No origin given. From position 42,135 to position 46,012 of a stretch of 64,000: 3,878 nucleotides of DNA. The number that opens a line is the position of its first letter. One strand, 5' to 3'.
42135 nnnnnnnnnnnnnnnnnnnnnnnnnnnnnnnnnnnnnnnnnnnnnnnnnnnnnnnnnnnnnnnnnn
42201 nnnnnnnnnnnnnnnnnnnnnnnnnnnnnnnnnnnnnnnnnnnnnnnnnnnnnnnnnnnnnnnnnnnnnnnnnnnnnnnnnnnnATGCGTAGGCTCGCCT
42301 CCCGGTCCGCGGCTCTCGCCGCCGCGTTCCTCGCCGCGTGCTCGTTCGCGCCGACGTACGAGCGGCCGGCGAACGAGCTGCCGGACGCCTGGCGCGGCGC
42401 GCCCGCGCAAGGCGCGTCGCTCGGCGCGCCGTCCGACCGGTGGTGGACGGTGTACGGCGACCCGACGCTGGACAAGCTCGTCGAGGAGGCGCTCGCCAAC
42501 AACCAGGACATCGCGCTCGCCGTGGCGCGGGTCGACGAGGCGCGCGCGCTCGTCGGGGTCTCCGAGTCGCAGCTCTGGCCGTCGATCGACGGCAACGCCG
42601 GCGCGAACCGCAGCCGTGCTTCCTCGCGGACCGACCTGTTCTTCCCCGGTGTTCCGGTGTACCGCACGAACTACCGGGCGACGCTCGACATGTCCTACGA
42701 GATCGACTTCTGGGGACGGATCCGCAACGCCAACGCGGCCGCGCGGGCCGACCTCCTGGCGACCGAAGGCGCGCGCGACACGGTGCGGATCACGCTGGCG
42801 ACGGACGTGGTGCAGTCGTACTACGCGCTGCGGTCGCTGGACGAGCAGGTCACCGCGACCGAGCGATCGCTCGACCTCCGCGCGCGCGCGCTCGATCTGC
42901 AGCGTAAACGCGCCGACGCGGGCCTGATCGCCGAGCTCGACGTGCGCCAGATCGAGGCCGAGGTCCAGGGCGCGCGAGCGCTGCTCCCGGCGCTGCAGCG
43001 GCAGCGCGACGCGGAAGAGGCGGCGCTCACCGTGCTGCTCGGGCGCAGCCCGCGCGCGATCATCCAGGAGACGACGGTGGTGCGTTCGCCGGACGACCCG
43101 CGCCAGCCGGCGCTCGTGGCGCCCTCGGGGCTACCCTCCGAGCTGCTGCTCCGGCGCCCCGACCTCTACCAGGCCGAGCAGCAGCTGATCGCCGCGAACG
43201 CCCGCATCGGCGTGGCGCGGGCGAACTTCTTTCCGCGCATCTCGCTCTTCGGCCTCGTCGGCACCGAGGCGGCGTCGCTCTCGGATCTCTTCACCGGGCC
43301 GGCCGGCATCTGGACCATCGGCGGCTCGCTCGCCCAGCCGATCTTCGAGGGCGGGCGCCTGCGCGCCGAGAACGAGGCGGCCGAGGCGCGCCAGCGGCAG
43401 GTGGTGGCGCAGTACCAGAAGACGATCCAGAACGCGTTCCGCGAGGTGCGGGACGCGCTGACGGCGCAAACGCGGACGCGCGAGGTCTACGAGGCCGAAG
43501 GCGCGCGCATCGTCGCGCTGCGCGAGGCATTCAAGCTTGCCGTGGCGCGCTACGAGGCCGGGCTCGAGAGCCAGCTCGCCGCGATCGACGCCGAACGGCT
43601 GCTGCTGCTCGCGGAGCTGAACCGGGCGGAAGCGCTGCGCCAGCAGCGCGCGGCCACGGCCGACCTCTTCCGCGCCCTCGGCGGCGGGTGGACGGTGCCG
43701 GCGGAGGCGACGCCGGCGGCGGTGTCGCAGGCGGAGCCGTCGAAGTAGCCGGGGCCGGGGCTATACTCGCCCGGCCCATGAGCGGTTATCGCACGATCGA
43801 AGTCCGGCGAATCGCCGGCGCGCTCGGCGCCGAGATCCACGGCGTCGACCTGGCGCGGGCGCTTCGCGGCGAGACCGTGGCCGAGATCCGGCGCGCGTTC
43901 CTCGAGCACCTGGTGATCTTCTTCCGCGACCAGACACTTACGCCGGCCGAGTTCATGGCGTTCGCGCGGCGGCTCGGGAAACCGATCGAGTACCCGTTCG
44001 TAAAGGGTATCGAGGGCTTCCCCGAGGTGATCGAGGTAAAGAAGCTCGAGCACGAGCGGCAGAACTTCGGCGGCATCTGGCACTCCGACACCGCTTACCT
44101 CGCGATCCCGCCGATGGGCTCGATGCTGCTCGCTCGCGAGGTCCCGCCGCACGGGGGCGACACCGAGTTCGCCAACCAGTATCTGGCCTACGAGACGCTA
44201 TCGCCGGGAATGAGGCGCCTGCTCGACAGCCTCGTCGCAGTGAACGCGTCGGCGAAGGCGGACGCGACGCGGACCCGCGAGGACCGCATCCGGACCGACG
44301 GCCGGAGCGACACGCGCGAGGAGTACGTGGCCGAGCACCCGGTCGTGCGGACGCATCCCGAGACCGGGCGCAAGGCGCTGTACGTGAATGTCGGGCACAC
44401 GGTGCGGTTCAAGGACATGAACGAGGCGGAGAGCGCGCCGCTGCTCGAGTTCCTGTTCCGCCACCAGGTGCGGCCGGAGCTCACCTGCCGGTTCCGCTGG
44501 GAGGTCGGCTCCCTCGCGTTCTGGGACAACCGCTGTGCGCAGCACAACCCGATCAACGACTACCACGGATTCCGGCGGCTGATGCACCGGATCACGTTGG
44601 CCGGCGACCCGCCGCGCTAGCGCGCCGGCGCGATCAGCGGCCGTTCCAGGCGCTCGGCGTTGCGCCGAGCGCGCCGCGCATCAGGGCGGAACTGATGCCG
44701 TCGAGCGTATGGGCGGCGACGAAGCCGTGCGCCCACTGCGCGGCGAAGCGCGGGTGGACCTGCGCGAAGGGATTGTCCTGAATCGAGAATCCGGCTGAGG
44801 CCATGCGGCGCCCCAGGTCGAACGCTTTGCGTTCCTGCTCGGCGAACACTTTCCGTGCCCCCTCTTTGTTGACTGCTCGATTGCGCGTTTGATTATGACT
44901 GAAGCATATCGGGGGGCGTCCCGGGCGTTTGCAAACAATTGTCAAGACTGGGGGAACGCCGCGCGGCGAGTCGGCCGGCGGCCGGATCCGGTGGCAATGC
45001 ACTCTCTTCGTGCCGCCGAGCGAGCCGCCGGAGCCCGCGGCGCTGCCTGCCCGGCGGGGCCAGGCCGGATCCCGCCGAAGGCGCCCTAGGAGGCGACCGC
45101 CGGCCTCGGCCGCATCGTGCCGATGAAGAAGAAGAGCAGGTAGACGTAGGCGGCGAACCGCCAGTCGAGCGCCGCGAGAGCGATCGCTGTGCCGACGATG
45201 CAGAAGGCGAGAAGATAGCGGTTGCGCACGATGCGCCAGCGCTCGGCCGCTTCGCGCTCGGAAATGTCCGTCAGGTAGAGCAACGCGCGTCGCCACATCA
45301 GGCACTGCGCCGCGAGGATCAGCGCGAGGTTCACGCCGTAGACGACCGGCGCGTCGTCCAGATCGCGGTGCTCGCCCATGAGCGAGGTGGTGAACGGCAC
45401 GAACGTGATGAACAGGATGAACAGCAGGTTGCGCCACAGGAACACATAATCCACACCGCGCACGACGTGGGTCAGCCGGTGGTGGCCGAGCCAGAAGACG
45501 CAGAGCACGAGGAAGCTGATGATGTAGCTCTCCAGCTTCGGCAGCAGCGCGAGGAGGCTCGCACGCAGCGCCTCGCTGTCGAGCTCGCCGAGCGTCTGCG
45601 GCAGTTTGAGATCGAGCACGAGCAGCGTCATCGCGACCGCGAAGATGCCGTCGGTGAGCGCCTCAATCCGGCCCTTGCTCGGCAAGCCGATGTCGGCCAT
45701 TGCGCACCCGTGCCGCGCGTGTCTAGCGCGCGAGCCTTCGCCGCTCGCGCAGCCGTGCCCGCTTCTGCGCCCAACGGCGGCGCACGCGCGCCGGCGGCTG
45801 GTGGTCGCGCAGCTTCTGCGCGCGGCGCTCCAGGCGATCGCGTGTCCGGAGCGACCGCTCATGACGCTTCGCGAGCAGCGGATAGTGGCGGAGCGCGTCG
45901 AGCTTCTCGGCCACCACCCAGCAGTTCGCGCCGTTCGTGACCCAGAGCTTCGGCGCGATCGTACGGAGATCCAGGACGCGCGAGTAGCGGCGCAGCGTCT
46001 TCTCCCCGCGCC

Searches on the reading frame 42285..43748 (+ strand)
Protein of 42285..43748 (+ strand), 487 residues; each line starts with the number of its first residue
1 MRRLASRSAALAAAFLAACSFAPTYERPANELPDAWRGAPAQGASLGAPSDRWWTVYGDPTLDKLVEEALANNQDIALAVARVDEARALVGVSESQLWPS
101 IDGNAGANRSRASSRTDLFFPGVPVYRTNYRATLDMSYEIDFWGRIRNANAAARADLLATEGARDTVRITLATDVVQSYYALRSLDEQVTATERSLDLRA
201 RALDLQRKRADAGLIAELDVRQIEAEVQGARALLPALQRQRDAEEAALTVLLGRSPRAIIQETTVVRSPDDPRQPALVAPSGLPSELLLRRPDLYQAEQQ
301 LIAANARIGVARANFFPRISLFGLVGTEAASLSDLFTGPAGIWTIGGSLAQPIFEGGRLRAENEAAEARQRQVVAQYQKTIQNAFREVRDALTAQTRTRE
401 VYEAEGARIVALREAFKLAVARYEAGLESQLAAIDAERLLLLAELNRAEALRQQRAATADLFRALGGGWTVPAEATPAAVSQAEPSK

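Call 47: search_protein_families(library=pfam, proteins=[window:42285-43748:+], max_evalue=0.001)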
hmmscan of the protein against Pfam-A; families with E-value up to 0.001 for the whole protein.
window:42285-43748:+ (487 aa): 1 family
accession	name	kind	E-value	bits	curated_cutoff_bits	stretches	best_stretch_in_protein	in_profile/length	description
PF02321.23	OEP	-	8.5e-51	172.9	22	2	62-253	1-187/187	Outer membrane efflux protein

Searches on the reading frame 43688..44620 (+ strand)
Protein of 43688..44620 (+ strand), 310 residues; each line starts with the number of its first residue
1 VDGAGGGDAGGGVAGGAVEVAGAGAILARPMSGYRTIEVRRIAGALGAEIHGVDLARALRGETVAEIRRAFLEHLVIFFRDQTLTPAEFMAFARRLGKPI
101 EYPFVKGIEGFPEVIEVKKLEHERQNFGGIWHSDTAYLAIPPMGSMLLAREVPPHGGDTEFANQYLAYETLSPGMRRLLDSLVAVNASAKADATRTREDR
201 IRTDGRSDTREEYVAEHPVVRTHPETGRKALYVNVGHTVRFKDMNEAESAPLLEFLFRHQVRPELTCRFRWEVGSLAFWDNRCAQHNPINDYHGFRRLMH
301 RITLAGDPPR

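Call 47: search_protein_families(library=pfam, proteins=[window:43688-44620:+], max_evalue=0.001)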
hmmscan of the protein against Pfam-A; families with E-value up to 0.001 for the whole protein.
window:43688-44620:+ (310 aa): 1 family
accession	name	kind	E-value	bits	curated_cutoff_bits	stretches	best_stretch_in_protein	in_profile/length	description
PF02668.22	TauD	-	3.8e-65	220.9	27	1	39-303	2-267/267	Taurine catabolism dioxygenase TauD, TfdA family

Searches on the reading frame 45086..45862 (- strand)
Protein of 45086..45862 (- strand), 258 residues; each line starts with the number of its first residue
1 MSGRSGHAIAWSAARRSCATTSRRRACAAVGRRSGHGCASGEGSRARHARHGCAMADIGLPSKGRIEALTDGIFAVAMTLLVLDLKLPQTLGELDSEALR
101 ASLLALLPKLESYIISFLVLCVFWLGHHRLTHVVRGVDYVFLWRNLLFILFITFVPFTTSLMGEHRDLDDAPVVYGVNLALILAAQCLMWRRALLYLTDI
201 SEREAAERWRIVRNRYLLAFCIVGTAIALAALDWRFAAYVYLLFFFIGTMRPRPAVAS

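Call 47: search_protein_families(library=pfam, proteins=[window:45086-45862:-], max_evalue=0.001)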
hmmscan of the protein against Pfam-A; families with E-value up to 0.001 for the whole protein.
window:45086-45862:- (258 aa): 1 family
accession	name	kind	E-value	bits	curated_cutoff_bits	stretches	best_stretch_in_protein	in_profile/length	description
PF06736.16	TMEM175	-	2.6e-27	95.6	25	1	65-156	1-88/88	Endosomal/lysosomal potassium channel TMEM175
